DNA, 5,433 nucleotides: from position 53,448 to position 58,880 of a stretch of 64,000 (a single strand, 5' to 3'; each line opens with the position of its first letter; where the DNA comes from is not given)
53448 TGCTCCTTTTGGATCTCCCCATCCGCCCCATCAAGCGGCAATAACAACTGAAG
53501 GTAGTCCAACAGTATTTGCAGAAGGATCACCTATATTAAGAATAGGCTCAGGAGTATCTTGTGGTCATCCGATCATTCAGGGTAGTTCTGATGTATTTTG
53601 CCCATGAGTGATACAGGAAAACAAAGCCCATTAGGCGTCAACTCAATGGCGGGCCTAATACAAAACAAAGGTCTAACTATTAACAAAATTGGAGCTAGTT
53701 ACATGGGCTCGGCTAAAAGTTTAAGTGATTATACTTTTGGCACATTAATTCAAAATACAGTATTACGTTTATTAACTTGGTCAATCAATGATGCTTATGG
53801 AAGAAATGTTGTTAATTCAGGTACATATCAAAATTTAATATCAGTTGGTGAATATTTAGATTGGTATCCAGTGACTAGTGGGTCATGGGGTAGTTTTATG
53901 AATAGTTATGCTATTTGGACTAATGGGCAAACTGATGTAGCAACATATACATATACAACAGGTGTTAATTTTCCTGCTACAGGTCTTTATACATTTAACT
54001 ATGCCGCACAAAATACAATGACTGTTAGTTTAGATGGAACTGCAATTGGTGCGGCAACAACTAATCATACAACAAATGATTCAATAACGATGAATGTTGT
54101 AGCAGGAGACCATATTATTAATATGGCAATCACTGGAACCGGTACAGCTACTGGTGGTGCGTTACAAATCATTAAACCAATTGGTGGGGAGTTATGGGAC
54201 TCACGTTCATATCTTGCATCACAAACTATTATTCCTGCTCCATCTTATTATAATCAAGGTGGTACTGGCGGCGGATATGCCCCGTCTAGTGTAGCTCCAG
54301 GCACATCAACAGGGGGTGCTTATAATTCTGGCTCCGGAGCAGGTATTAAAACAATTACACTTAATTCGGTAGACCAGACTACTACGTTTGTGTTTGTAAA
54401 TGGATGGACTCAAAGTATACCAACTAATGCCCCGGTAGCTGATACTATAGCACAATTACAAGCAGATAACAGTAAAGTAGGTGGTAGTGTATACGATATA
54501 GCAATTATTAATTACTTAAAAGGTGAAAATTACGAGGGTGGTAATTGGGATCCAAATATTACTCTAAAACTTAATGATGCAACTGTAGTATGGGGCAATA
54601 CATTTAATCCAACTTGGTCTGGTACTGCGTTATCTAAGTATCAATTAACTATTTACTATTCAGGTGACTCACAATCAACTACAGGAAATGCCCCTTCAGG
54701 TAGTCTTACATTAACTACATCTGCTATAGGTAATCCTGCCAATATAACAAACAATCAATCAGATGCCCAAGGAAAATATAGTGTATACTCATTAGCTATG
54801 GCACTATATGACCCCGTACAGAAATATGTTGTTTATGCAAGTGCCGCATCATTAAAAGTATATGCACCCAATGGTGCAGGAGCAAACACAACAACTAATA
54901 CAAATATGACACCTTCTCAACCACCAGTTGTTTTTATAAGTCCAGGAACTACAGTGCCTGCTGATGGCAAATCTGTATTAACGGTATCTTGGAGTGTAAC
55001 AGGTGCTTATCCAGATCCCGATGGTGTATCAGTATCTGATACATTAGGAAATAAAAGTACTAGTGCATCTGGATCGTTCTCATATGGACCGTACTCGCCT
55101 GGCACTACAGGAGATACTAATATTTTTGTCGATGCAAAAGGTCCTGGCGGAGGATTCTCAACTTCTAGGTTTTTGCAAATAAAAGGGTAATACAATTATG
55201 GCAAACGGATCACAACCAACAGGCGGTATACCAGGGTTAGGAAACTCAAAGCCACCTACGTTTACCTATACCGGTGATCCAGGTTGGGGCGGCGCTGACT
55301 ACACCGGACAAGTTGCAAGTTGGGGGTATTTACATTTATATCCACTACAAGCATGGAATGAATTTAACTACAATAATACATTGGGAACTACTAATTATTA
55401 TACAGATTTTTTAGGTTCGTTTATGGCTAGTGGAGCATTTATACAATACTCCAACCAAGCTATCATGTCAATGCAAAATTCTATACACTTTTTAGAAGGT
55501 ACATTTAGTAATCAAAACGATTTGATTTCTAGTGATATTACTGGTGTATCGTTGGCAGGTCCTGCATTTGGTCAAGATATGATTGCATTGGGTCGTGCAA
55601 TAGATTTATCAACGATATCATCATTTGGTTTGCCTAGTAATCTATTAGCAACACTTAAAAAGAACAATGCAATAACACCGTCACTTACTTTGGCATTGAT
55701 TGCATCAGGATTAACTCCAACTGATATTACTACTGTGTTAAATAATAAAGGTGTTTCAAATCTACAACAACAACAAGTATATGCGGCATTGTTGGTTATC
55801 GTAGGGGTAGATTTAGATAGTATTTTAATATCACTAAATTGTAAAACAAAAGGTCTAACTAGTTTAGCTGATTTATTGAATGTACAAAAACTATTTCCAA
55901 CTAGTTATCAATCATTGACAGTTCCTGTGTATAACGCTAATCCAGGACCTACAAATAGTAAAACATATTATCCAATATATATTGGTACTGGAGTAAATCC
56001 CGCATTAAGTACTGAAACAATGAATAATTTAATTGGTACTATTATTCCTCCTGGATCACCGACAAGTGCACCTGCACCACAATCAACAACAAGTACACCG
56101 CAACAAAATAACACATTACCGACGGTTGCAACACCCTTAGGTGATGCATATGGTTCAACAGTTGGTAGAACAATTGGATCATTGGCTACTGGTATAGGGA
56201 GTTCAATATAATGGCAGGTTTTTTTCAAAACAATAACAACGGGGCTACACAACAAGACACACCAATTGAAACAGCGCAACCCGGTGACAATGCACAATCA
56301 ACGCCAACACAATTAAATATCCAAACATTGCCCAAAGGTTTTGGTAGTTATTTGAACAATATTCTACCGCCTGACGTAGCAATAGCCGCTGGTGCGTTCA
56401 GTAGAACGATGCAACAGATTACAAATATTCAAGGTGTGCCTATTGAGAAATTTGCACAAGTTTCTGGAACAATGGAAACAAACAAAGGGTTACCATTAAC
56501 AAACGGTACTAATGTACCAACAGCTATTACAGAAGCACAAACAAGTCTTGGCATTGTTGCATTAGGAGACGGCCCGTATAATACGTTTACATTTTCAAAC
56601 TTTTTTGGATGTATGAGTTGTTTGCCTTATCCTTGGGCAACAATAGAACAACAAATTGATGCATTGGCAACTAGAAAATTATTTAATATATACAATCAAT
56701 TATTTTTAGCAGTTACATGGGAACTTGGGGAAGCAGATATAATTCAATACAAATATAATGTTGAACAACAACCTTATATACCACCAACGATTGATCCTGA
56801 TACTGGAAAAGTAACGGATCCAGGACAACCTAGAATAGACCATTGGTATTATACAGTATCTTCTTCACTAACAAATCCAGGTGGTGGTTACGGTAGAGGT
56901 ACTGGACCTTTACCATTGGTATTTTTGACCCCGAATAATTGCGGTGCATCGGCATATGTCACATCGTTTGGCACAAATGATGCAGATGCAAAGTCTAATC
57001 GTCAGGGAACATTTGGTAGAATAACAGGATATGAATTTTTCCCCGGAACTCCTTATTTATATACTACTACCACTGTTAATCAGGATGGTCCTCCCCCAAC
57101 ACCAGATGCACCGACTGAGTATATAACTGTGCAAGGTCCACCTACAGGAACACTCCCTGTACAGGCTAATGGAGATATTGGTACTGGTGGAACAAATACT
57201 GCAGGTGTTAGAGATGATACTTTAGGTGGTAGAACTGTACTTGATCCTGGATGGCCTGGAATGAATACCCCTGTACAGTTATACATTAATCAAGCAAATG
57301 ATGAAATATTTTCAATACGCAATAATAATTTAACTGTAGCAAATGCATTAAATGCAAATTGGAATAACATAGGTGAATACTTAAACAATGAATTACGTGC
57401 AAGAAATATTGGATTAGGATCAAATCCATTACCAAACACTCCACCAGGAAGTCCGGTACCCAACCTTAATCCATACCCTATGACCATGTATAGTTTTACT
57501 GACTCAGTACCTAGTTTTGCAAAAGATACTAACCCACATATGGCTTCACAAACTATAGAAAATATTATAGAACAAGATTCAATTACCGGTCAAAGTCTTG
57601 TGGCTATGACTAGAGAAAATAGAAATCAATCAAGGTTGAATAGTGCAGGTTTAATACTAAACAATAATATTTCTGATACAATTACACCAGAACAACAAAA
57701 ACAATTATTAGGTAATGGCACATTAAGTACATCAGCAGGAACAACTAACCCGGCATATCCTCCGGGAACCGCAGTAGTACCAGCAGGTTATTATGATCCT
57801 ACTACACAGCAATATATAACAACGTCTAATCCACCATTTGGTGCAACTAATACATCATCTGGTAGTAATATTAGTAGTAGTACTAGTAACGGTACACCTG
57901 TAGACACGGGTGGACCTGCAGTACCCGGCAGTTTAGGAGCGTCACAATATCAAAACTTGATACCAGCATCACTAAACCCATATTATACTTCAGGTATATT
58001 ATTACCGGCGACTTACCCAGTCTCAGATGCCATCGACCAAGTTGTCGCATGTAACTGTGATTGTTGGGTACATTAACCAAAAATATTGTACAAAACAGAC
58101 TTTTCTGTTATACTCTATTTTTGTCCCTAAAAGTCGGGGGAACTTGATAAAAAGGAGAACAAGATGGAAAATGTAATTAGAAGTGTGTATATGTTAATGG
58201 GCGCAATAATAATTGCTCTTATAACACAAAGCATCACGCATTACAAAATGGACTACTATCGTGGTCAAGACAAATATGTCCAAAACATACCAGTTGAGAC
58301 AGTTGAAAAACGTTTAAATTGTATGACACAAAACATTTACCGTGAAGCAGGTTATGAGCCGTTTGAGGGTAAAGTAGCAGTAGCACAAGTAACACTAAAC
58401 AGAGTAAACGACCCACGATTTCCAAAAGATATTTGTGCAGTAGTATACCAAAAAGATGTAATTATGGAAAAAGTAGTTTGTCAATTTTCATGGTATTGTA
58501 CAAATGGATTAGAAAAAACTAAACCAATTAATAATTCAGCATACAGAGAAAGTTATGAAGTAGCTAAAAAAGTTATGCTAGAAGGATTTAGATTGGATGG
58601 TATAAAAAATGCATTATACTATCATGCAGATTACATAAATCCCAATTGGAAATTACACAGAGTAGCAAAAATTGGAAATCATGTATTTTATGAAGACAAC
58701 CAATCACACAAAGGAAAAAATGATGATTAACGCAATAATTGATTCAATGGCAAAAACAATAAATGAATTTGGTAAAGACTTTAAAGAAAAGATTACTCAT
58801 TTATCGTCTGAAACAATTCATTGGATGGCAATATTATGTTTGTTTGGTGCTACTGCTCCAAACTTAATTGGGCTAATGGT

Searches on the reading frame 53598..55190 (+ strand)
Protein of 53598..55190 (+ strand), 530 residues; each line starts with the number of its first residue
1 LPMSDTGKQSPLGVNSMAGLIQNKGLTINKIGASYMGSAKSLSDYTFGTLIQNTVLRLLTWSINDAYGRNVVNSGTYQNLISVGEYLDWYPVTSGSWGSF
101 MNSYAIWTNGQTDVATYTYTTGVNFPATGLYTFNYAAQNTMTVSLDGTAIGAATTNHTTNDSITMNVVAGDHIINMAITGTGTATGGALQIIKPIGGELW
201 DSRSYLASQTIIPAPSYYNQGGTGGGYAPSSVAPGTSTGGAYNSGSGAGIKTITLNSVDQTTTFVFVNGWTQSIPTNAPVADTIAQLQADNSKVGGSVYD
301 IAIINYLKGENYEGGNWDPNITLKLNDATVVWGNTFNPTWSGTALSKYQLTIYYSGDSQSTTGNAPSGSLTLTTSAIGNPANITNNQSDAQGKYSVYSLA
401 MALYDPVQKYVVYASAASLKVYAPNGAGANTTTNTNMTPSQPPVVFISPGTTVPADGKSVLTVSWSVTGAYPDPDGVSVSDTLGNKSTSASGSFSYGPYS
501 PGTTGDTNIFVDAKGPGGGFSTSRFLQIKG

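Call 56: search_protein_families(library=phrogs, proteins=[window:53598-55190:+], max_evalue=0.001)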
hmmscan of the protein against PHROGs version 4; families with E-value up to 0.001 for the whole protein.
window:53598-55190:+ (530 aa): 1 family
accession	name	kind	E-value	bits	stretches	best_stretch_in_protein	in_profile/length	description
phrog_773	-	head and packaging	5.5e-13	49.2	1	88-189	452-557/749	major head protein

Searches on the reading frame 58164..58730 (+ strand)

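Call 56: search_protein_families(library=phrogs, proteins=[window:58164-58730:+], max_evalue=0.001)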
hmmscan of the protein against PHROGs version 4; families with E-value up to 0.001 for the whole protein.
window:58164-58730:+ (188 aa): 4 families
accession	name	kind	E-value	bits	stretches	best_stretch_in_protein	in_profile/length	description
phrog_938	-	lysis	2.9e-21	75.3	1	38-184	40-178/2185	endolysin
phrog_14642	-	lysis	2.6e-14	54.2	1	43-175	97-213/215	endolysin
phrog_15649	-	lysis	2.2e-07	30.2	1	43-155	223-329/1079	endolysin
phrog_17417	-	unknown function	0.00031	21.6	1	52-98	84-130/192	-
